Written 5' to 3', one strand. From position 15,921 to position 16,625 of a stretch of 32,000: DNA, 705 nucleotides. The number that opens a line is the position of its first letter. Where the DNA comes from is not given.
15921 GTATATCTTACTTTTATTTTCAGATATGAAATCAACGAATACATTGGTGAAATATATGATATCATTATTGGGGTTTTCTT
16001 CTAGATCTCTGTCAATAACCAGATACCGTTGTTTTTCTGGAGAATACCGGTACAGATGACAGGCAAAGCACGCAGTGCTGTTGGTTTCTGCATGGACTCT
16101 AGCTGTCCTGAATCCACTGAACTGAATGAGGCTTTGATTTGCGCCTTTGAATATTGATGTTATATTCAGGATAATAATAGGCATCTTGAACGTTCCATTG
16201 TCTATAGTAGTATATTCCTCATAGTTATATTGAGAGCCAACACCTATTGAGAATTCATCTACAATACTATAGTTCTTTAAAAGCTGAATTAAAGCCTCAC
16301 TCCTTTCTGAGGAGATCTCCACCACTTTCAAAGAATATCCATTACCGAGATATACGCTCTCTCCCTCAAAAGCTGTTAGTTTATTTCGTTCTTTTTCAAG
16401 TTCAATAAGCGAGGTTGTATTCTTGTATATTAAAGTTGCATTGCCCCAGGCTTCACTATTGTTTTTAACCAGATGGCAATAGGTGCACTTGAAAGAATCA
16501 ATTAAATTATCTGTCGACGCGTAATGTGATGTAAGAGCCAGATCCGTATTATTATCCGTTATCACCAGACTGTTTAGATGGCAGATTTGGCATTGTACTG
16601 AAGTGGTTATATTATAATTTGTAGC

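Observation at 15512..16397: Two S-layer-like beta domains inserted between the heme blocks of the anchored cytochrome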

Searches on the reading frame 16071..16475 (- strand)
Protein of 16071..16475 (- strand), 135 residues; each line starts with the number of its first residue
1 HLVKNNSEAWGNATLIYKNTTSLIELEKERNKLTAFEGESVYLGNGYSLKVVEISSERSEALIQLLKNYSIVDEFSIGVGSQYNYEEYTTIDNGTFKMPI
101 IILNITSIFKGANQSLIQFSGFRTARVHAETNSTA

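Call 8: search_protein_families(library=pfam, proteins=[window:16071-16475:-], max_evalue=10)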
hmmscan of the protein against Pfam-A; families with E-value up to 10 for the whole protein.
seq(135 aa): 3 families
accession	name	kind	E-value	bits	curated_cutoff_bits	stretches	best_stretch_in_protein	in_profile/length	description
PF07752.16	S-layer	-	9.1e-11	41.7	30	1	15-121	95-201/259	S-layer protein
PF03113.19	RSV_NS2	-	0.034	14.6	27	1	55-102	52-97/124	Respiratory synctial virus non-structural protein NS2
PF05123.17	S_layer_N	-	0.045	13.4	27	1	31-67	152-191/359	S-layer like family, central region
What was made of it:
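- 16104..16409 (-): Beta domain A, aa 401-502: first copy of the DUF1608 core module. Pfam PF07752 41.7 bits, profile positions 95-201 of 259 (call 8).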

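Call 33: search_solved_structures(query=A2, max_evalue=10, show_alignments=2)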
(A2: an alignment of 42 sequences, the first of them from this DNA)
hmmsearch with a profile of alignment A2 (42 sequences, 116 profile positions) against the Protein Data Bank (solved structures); distinct sequences matched with E-value up to 10: 3.
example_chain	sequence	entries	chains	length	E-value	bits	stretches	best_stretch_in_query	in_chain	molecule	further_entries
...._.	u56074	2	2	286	1.1e-11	47.8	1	10-104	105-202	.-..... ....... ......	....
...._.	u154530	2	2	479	0.063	16.3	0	21-57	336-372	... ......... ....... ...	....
7usn_A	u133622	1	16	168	0.39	13.7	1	30-71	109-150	Ferritin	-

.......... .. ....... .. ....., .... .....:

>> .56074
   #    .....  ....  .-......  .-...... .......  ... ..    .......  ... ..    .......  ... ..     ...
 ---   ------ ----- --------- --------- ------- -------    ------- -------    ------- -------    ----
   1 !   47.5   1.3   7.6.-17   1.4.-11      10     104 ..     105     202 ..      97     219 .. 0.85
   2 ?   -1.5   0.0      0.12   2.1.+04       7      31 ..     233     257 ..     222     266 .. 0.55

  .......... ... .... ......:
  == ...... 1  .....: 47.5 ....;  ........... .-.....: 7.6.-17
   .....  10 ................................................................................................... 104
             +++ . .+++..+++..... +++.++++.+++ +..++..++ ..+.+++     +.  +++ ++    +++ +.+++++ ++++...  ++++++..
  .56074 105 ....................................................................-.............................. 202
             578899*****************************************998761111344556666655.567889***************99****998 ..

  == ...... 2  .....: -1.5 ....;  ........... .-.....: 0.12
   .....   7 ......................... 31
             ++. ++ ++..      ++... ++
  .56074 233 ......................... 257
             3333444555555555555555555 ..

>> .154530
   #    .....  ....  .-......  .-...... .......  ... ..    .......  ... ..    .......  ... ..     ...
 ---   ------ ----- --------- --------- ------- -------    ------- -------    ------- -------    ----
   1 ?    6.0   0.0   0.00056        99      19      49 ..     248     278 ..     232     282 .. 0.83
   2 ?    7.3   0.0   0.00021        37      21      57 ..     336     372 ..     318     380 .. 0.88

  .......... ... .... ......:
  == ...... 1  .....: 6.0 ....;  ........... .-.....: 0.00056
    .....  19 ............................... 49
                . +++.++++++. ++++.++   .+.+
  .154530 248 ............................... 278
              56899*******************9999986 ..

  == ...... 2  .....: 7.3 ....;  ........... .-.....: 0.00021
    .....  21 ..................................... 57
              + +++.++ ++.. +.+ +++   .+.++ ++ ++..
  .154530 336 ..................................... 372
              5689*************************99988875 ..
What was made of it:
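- Profile against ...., E=1.1e-11 (call 33).
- Tried and rejected: A profile was needed (call 33).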

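Call 35: find_homologous_proteins(query=A2, max_evalue=0.001)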
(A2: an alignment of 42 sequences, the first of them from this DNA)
Query A2 (42 sequences) (117 aa, profile of the alignment): 3 proteins with E <= 0.001 among 585 candidates.
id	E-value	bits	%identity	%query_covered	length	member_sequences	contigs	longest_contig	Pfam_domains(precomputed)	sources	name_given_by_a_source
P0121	2.2e-25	107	31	36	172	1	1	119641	PF07752.17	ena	-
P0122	1.8e-24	104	29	36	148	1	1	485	PF07752.17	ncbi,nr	ncbi:MAG: hypothetical protein QSU88_04630, partial [Candidatus Methanoperedens sp.]|nr:hypothetical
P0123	7.6e-5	40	35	29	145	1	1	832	-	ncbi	-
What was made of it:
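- Tried and rejected: The A/B profile found only 3 short proteins (call 35).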

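Call 41: search_protein_representatives(alignment_id=A2)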
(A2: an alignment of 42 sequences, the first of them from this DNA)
Query: 42 sequences, 116 profile positions. Proteins with E-value up to 0.001 (for the whole library): 1044; up to 1e-10: 458; up to 1e-30: 97. The best 150 are listed.
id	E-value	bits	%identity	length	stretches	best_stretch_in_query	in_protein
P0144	3.8e-100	345.9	-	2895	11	10-105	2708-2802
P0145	4.8e-76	268.2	-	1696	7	11-101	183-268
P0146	5.6e-76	268.0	-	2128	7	7-110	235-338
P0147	2.0e-72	256.5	-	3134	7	9-104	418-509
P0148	3.5e-71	252.5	-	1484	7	4-103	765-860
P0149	1.4e-70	250.5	-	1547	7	11-103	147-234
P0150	5.7e-69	245.4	-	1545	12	8-62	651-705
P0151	7.2e-69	245.1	-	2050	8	11-103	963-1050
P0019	1.8e-68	243.8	-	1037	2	1-115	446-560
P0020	3.0e-67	239.8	-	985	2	3-115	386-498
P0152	3.4e-67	239.6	-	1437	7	12-75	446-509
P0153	6.2e-67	238.8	-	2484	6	7-104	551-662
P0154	2.9e-66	236.6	-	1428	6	10-104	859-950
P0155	1.4e-64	231.2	-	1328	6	7-104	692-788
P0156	2.9e-64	230.2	-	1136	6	15-92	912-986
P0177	5.2e-51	187.5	-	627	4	13-105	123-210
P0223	2.3e-31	124.1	-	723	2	6-102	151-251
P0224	9.3e-31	122.2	-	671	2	9-103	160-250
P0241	2.7e-28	114.2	-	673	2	7-103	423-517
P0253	3.8e-27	110.5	-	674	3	10-104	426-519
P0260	1.1e-26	109.1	-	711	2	6-103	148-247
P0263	2.2e-26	108.1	-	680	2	10-105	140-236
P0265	3.7e-26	107.4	-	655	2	6-103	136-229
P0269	8.7e-26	106.1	-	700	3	9-105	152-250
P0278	1.8e-25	105.1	-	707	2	9-105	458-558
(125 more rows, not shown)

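Call 59: list_cluster_members(proteins=[P0224, P0241, P0253, P0263, P0265, P0269, P0278, P0260, P0223, P0177])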
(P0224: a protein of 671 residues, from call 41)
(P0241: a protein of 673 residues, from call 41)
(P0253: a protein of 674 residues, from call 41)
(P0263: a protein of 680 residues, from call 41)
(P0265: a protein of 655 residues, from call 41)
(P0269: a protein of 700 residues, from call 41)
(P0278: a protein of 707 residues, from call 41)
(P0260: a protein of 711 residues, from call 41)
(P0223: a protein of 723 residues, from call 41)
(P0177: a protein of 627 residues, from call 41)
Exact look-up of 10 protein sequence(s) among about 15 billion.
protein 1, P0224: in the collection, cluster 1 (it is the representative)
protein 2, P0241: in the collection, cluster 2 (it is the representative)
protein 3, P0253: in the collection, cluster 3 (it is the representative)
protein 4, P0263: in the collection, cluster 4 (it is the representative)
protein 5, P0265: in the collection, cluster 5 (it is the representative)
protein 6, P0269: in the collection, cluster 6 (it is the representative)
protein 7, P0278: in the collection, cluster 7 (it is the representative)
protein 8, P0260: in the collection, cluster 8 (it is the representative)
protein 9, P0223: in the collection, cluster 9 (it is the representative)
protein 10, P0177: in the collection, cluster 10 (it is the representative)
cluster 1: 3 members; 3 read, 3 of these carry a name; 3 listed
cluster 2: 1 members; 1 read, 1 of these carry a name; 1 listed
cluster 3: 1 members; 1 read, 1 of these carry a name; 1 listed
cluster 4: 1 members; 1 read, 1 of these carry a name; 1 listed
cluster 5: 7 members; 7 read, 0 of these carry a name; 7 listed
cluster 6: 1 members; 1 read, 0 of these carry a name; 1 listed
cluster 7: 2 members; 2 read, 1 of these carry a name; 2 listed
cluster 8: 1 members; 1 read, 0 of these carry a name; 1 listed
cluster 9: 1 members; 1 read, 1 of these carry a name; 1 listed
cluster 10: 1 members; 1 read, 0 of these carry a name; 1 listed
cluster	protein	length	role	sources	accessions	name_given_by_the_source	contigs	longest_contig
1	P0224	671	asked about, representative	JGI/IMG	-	S-layer protein (TIGR01567 family)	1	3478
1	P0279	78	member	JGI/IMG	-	hypothetical protein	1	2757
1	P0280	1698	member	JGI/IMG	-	S-layer protein (TIGR01567 family)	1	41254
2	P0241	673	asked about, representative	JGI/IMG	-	S-layer protein (TIGR01567 family)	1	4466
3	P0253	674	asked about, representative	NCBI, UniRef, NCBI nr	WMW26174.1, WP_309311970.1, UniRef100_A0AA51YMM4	S-layer protein domain-containing protein [Methanolobus sediminis] | S-layer protein domain-containing protein n=1 Tax=Methanolobus sediminis TaxID=3072978 ...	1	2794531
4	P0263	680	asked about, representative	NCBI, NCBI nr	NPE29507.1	PGF-CTERM sorting domain-containing protein [Methanococcoides sp. SA1]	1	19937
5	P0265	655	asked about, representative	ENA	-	-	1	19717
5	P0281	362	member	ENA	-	-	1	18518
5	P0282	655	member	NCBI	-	-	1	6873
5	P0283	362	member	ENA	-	-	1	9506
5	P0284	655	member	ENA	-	-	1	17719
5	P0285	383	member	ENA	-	-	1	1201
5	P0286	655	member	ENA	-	-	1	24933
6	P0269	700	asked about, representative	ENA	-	-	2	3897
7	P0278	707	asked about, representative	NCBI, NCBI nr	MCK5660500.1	MAG: hypothetical protein KAH86_04010 [Methanosarcinales archaeon] | hypothetical protein [Methanosarcinales archaeon]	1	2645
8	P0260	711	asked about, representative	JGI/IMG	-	-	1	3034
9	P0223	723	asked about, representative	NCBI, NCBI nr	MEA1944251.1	MAG: S-layer protein domain-containing protein, partial [Euryarchaeota archaeon] | S-layer protein domain-containing protein [Euryarchaeota archaeon]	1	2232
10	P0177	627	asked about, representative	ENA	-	-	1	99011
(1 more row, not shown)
